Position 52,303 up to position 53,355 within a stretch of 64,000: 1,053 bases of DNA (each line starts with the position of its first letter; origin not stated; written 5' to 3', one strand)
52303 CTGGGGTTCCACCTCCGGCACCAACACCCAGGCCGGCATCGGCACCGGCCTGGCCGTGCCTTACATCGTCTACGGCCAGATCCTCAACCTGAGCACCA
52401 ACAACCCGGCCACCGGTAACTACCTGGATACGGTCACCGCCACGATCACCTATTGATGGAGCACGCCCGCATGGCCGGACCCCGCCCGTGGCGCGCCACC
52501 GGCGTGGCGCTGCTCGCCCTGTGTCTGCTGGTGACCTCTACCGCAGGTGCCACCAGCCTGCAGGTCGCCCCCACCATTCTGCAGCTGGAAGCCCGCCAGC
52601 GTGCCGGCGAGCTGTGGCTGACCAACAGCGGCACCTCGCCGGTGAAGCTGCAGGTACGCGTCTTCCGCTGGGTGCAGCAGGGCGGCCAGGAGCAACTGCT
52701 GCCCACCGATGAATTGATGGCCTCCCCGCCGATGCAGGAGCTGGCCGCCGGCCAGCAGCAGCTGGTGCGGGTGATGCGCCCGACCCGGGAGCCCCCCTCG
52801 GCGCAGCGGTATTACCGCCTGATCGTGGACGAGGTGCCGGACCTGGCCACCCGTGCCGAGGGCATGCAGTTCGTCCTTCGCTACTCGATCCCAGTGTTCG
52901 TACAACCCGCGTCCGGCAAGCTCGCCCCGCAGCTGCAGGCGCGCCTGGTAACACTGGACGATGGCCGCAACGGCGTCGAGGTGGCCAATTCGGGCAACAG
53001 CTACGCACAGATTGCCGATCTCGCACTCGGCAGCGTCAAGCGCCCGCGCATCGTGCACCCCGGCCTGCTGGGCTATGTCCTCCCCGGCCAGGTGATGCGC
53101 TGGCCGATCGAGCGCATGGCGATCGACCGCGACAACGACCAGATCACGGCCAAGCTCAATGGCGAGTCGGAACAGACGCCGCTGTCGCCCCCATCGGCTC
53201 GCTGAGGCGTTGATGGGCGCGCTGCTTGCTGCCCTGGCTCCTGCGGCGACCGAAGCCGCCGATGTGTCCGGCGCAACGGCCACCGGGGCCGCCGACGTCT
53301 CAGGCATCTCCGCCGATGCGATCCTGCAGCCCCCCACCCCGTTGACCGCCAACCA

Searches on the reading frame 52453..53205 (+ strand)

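Call 25: search_protein_families(library=pfam, proteins=[window:52453-53205:+], max_evalue=0.00001)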
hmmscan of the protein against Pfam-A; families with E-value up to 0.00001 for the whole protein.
window:52453-53205:+ (250 aa): 1 family
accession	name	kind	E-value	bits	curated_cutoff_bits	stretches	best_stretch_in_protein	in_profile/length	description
PF00345.26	PapD_N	-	7.1e-20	71.7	23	1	36-154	2-124/126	Pili and flagellar-assembly chaperone, PapD N-terminal domain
